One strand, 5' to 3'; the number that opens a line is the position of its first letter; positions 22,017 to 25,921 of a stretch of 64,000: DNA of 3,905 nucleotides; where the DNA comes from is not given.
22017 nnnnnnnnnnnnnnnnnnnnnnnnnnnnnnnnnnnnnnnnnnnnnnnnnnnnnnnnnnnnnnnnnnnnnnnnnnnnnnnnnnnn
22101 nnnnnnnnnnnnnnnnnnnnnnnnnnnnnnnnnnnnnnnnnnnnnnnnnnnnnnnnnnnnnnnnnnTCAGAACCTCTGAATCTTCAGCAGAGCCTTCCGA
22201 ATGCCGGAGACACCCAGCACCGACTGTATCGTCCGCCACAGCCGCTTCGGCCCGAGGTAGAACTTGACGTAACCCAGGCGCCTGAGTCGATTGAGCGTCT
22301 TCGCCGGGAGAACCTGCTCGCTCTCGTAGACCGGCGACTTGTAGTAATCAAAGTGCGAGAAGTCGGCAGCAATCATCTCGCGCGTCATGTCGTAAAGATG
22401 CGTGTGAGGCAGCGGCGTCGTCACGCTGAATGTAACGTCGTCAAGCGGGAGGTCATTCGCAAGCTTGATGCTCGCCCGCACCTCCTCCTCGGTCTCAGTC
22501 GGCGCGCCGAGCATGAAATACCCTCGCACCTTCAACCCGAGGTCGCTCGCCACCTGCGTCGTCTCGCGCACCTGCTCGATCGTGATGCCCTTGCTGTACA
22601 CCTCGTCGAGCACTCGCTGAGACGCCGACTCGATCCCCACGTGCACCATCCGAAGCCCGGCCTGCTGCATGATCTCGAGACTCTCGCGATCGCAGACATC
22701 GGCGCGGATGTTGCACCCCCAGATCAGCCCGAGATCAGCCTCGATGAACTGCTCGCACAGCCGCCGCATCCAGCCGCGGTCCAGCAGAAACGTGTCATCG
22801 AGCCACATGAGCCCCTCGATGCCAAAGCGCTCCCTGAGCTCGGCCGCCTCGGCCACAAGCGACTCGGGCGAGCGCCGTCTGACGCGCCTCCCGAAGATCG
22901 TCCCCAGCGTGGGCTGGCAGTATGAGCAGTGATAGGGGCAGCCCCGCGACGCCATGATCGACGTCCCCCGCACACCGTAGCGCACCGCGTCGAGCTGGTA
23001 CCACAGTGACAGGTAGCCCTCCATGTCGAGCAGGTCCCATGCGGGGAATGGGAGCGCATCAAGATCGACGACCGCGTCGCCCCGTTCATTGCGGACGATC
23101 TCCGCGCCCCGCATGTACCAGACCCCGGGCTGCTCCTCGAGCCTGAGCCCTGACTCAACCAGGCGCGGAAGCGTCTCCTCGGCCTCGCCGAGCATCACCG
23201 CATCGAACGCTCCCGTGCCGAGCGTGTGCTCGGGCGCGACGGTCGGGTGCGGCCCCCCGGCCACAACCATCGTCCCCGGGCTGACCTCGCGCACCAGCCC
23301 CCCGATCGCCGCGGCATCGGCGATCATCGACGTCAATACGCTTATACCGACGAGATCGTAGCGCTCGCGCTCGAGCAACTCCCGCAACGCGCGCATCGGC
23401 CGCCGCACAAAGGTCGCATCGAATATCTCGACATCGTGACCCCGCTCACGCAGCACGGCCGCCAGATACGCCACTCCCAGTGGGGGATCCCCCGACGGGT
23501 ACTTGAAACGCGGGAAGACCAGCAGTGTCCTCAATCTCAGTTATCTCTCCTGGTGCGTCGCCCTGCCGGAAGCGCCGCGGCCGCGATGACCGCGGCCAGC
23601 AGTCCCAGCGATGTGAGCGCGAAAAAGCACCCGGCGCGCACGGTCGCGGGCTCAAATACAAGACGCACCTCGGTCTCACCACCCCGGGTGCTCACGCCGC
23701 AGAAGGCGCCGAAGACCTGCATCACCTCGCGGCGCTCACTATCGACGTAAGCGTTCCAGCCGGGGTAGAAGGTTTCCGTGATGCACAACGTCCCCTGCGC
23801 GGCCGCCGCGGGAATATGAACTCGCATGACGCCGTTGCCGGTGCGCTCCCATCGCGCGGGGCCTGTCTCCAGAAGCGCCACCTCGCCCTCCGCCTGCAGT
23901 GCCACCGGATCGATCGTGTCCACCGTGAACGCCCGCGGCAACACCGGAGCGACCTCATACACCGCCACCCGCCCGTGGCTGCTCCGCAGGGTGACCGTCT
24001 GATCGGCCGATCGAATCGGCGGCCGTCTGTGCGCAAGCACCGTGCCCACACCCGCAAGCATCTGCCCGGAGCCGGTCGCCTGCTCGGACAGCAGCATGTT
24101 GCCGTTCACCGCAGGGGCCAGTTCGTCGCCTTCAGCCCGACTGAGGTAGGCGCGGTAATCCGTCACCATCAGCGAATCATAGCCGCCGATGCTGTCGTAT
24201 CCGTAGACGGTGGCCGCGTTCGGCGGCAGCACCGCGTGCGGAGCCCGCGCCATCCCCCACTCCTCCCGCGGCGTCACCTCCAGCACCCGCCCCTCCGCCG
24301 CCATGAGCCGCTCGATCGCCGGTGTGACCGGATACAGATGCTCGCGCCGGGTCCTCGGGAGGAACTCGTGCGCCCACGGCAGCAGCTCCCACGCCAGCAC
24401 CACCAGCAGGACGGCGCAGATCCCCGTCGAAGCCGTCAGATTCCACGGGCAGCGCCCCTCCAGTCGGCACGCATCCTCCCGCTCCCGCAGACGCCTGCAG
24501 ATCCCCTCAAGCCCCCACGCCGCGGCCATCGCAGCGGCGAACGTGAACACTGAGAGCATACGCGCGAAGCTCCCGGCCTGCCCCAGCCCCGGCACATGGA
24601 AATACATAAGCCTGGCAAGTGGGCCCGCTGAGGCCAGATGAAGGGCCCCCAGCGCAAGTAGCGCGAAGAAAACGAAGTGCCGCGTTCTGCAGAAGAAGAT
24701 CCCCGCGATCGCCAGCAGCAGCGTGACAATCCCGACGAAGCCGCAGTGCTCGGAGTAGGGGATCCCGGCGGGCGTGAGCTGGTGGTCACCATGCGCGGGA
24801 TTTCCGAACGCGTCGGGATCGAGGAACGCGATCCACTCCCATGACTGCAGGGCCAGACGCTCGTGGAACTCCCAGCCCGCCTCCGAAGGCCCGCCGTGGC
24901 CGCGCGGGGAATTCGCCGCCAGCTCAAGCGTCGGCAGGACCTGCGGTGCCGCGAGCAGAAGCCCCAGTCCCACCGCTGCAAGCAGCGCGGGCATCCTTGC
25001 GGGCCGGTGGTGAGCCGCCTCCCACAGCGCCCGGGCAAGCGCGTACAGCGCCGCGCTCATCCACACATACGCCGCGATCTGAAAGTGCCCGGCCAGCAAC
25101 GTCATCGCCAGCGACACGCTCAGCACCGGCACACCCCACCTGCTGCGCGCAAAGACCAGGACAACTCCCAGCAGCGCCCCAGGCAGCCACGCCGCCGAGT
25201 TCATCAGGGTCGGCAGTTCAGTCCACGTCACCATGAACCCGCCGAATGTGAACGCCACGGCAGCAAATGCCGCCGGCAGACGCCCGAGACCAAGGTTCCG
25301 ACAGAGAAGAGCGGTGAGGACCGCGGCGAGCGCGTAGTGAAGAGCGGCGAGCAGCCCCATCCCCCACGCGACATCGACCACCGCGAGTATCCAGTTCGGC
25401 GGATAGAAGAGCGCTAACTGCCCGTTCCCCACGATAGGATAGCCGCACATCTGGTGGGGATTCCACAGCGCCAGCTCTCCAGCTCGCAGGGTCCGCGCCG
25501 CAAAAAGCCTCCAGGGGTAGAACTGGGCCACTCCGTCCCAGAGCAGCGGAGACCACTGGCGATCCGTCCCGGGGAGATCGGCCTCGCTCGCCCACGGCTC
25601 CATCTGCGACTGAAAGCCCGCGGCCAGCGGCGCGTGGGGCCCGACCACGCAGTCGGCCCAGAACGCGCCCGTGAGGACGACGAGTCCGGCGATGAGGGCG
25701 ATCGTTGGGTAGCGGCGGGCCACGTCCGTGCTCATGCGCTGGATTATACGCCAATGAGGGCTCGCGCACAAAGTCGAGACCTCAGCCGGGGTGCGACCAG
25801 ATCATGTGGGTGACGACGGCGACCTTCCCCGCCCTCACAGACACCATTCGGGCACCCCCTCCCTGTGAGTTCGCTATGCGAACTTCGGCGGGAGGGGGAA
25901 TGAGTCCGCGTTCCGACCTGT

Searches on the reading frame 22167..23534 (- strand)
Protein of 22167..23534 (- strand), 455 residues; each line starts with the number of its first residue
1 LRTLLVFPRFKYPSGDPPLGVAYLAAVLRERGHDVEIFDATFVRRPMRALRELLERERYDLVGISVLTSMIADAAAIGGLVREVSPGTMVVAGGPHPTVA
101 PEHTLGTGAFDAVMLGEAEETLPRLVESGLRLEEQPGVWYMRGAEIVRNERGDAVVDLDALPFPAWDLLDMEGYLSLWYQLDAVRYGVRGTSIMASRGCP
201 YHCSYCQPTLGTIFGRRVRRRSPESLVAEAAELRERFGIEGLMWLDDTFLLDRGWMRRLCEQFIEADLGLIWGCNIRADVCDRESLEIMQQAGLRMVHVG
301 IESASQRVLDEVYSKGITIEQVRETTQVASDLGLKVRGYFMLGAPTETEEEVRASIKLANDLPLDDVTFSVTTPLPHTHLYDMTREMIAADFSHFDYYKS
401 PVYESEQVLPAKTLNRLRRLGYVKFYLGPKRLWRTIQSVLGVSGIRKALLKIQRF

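Call 4: search_protein_families(library=pfam, proteins=[window:22167-23534:-], max_evalue=0.01)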
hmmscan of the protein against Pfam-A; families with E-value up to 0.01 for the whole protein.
window:22167-23534:- (455 aa): 2 families
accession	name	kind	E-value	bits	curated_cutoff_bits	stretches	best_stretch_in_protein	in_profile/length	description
PF04055.27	Radical_SAM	-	9.6e-26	91.4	29.5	1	196-358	4-165/166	Radical SAM superfamily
PF02310.24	B12-binding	-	1.6e-23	83.2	32.1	1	17-125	13-120/121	B12 binding domain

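Call 5: search_protein_families(library=ncbifam, proteins=[window:22167-23534:-], max_evalue=0.01)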
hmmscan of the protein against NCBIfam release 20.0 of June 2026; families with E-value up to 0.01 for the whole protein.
window:22167-23534:- (455 aa): 35 families (the best 25 are shown)
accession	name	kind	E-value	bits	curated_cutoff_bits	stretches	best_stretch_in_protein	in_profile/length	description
TIGR03471.1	HpnJ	equivalog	1.2e-51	176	577.6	1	57-451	67-458/472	hopanoid biosynthesis associated radical SAM protein HpnJ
TIGR02026.1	BchE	equivalog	2.7e-51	174.9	481.35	1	16-435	20-436/497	magnesium-protoporphyrin IX monomethyl ester anaerobic oxidative cyclase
NF050148.1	rSAM_ApyD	equivalog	3.1e-41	141.5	750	1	17-391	24-400/645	RiPP biosynthesis radical SAM protein ApyD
TIGR04014.1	B12_SAM_MJ_0865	equivalog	5.6e-40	137.4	360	1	21-388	14-362/434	methyl-coenzyme M reductase glutamine C-methyltransferase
TIGR04072.2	rSAM_ladder_B12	equivalog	2.5e-39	135.2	360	2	192-383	182-371/443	lipid biosynthesis B12-binding/radical SAM protein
NF038361.1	rSAM_Sden_1168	equivalog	4e-37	128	575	1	17-384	84-473/560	Sden_1168 family B12-binding radical SAM P-methyltransferase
TIGR04013.1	B12_SAM_MJ_1487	hypoth_equivalog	2.2e-34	119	251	2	24-235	16-194/382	TIGR04013 family B12-binding domain/radical SAM domain-containing protein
TIGR04385.1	B12_rSAM_cofa1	equivalog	2.5e-34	119.3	450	1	18-361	20-363/438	B12 lower ligand biosynthesis radical SAM protein BzaD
NF033070.1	rSAM_AprD4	equivalog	1.6e-32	113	500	1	17-386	41-392/456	AprD4 family radical SAM diol-dehydratase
TIGR04479.1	bcpD_PhpK_rSAM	subfamily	3.9e-28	98.1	600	2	192-361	243-408/504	PhpK family radical SAM P-methyltransferase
TIGR04367.1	HpnR_B12_rSAM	equivalog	8.2e-28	97.2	650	1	18-397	22-387/490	hopanoid C-3 methylase HpnR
TIGR03975.1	rSAM_ocin_1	subfamily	1.9e-27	96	281.85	1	48-358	118-426/606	RiPP maturation radical SAM C-methyltransferase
TIGR04295.1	B12_rSAM_oligo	hypoth_equivalog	3.5e-26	91.8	400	1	18-313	25-313/422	TIGR04295 family B12-binding domain-containing radical SAM protein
NF033712.0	B12_rSAM_KedN5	subfamily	2.5e-18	65.7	700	1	18-350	17-358/624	KedN5 family methylcobalamin-dependent radical SAM C-methyltransferase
NF040546.1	rSAM_CUAEP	equivalog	1.2e-15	57.2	500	1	12-360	7-339/468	CUAEP/CCAEP-tail radical SAM (seleno)protein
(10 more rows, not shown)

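Call 33: find_homologous_proteins(query=window:22167-23534:-, max_evalue=1e-20)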
Query window:22167-23534:- (455 aa): 2503 proteins with E <= 1e-20 among 8000 candidates; the best 120 are listed.
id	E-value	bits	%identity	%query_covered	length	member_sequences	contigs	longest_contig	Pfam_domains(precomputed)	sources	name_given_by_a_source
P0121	0.0e+0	1032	100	100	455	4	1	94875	PF04055.28,PF02310.25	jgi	jgi:anaerobic magnesium-protoporphyrin IX monomethyl ester cyclase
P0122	2.4e-278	941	89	100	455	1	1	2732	PF04055.28,PF02310.25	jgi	jgi:anaerobic magnesium-protoporphyrin IX monomethyl ester cyclase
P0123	4.6e-268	907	87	100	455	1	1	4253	PF04055.28,PF02310.25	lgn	-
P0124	1.8e-258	876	84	100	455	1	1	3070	PF04055.28,PF02310.25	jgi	jgi:anaerobic magnesium-protoporphyrin IX monomethyl ester cyclase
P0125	1.5e-257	873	83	100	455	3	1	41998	PF04055.28,PF02310.25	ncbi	ncbi:MAG: B12-binding domain-containing radical SAM protein [Armatimonadota bacterium]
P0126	8.9e-256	867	81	100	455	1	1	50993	PF04055.28,PF02310.25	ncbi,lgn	-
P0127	5.9e-253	858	81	100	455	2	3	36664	PF04055.28,PF02310.25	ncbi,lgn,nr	ncbi:MAG: radical SAM protein [Armatimonadota bacterium]|nr:radical SAM protein [Armatimonadota bact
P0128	2.8e-247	839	79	100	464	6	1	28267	PF04055.28,PF02310.25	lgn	-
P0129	3.7e-243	825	82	93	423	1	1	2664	PF04055.28,PF02310.25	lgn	-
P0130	6.9e-242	821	77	100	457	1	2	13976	PF04055.28,PF02310.25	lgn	-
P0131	1.0e-241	821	77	100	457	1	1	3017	PF04055.28,PF02310.25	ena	-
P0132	2.8e-239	812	76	100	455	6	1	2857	PF04055.28,PF02310.25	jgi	jgi:radical SAM superfamily enzyme YgiQ (UPF0313 family)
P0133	4.1e-239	812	77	100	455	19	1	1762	PF04055.28,PF02310.25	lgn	-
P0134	8.7e-238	808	75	100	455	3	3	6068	PF04055.28,PF02310.25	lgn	-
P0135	6.5e-236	801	76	100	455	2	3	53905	PF04055.28,PF02310.25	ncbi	-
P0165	9.0e-190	649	63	100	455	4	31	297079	PF04055.28,PF02310.25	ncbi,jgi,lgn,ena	-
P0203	2.4e-144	500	51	100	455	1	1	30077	PF04055.28,PF02310.25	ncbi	ncbi:MAG: radical SAM protein [Fibrobacterota bacterium]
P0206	4.9e-143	495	47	100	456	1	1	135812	PF04055.28,PF02310.25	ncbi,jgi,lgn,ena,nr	ncbi:MAG: B12-binding domain-containing radical SAM protein [Nanoarchaeota archaeon]|nr:B12-binding 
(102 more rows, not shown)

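Call 34: find_encoding_contigs(protein=P0165, flank=8000, max_places=1)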
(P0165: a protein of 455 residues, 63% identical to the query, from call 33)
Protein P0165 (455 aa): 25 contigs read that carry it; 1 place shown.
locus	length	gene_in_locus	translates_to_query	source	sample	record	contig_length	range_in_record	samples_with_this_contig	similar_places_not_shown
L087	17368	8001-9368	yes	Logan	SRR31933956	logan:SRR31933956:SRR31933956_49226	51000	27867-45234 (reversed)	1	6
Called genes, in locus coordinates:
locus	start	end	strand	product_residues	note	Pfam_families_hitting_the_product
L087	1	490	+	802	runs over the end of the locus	PF07690:MFS_1, PF00514:Arm (faint), PF13347:MFS_2, PF12832:MFS_1_like (weak), PF07690:MFS_1, PF13646:HEAT_2, PF03130:HEAT_PBS (weak), PF13646:HEAT_2, +2 more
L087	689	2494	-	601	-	-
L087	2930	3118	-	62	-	-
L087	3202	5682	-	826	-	-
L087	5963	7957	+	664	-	-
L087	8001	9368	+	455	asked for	PF02310:B12-binding, PF04055:Radical_SAM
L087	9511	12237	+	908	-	PF21231:GH141_M, PF13229:Beta_helix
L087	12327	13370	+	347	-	-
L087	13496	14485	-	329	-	-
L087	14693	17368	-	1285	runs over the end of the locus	PF01074:Glyco_hydro_38N, PF09261:Alpha-mann_mid, PF07748:Glyco_hydro_38C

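Call 35: find_encoding_contigs(protein=P0203, flank=8000, max_places=1)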
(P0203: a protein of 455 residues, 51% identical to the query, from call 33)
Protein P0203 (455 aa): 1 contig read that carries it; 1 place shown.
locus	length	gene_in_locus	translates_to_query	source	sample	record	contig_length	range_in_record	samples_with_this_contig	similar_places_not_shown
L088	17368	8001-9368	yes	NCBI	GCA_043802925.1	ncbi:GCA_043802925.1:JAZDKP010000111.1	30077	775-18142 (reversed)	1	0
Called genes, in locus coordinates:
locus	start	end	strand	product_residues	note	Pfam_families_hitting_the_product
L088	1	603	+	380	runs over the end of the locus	PF13439:Glyco_transf_4, PF13579:Glyco_trans_4_4, PF00534:Glycos_transf_1, PF13692:Glyco_trans_1_4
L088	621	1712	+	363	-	PF00483:NTP_transferase, PF12804:NTP_transf_3, PF22640:ManC_GMP_beta-helix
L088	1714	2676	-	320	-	PF04055:Radical_SAM, PF16199:Radical_SAM_C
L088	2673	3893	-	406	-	PF13173:AAA_14, PF13635:DUF4143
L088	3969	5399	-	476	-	PF13231:PMT_2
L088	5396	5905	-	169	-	PF13186:SPASM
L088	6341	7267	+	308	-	PF00535:Glycos_transf_2, PF10111:Glyco_tranf_2_2 (weak)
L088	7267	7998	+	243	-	PF13489:Methyltransf_23, PF07021:MetW, PF13847:Methyltransf_31 (weak), PF08241:Methyltransf_11, PF08242:Methyltransf_12, PF13649:Methyltransf_25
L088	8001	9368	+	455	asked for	PF02310:B12-binding, PF04055:Radical_SAM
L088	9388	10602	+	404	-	-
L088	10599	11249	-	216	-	PF00005:ABC_tran, PF13304:AAA_21 (weak)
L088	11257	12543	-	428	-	PF09312:SurA_N (weak), PF13145:Rotamase_2, PF13616:Rotamase_3, PF00639:Rotamase, PF13616:Rotamase_3, PF00639:Rotamase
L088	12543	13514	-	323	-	PF13145:Rotamase_2, PF13616:Rotamase_3, PF00639:Rotamase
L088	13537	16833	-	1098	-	PF17757:UvrB_inter, PF02559:CarD_TRCF_RID, PF00270:DEAD, PF04851:ResIII, PF00271:Helicase_C, PF03461:TRCF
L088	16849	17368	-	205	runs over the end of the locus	-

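Call 36: find_encoding_contigs(protein=P0206, flank=8000, max_places=1)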
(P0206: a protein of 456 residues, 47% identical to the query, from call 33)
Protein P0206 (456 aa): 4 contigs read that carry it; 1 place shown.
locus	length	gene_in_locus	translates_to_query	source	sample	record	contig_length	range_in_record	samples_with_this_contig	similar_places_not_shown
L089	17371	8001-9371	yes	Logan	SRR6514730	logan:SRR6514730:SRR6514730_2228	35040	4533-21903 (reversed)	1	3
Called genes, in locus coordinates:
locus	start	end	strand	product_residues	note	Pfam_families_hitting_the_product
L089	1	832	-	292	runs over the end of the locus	PF10111:Glyco_tranf_2_2 (weak), PF13641:Glyco_tranf_2_3, PF00535:Glycos_transf_2, PF13632:Glyco_trans_2_3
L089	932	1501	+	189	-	PF13489:Methyltransf_23, PF13649:Methyltransf_25 (faint), PF13847:Methyltransf_31 (faint), PF08241:Methyltransf_11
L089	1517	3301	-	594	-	PF02366:PMT, PF13231:PMT_2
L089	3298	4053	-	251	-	PF00535:Glycos_transf_2, PF10111:Glyco_tranf_2_2, PF13641:Glyco_tranf_2_3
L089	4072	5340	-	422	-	PF01943:Polysacc_synt, PF13440:Polysacc_synt_3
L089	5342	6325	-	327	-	PF00953:Glycos_transf_4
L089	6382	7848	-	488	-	PF02310:B12-binding, PF04055:Radical_SAM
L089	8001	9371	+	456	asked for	PF02310:B12-binding, PF04055:Radical_SAM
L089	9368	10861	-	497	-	PF10131:PTPS_related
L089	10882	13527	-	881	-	PF02516:STT3, PF21436:STT3-PglB_core (weak)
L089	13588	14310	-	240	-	PF00535:Glycos_transf_2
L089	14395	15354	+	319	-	PF01073:3Beta_HSD, PF01370:Epimerase, PF02719:Polysacc_synt_2, PF04321:RmlD_sub_bind, PF07993:NAD_binding_4 (faint), PF16363:GDP_Man_Dehyd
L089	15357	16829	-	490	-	-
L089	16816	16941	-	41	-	-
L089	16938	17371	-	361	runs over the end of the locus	PF01209:Ubie_methyltran (weak), PF13489:Methyltransf_23, PF07021:MetW (weak), PF13847:Methyltransf_31, PF08241:Methyltransf_11, PF08242:Methyltransf_12 (faint), PF13649:Methyltransf_25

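Call 47: search_solved_structures(query=window:22167-23534:-, max_evalue=0.00001)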
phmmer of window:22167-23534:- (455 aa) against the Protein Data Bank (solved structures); distinct sequences matched with E-value up to 0.00001: 4.
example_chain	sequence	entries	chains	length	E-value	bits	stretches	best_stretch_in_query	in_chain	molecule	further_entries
6fd2_B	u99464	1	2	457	7.7e-27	97.3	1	154-385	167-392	Putative apramycin biosynthetic oxidoreductase 4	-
9ccb_A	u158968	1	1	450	3e-21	78.9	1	182-386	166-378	Radical SAM core domain-containing protein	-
7kdx_A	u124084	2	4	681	1.5e-07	33.7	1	72-355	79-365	Methyltransferase TokK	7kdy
6wte_A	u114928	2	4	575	4.8e-07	32.1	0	183-364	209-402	B12-binding domain-containing protein | Tryptophan-C2-methyltransferase containing B12-binding domain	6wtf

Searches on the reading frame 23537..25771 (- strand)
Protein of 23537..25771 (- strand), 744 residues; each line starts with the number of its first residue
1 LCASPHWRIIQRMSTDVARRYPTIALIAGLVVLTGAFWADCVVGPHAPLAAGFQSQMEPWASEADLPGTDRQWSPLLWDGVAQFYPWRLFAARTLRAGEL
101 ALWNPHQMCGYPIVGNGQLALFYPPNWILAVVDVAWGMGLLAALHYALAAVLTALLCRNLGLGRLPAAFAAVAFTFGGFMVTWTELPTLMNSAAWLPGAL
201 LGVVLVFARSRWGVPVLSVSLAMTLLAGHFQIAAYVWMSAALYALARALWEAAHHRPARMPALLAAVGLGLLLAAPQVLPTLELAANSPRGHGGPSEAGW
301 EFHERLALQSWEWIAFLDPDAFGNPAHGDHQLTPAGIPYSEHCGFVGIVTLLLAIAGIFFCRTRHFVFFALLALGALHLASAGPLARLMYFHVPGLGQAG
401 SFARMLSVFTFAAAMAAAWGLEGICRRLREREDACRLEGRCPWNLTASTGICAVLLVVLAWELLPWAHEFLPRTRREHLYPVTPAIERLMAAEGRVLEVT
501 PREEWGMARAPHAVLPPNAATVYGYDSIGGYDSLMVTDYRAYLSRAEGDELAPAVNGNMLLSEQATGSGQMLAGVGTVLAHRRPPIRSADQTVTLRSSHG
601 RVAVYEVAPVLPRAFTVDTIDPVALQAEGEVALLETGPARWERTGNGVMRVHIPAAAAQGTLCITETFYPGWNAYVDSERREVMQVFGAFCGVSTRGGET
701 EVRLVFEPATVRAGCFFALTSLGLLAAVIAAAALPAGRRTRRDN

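Call 4: search_protein_families(library=pfam, proteins=[window:23537-25771:-], max_evalue=0.01)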
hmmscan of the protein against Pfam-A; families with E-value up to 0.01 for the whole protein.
window:23537-25771:- (744 aa): 1 family
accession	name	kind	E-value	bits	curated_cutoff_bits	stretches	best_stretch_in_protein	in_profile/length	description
PF09586.16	YfhO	-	4.6e-13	48.9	28.5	2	76-283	27-236/835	Bacterial membrane protein YfhO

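Call 5: search_protein_families(library=ncbifam, proteins=[window:23537-25771:-], max_evalue=0.01)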
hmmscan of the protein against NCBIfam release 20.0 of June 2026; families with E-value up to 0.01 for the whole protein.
window:23537-25771:- (744 aa): 0 families
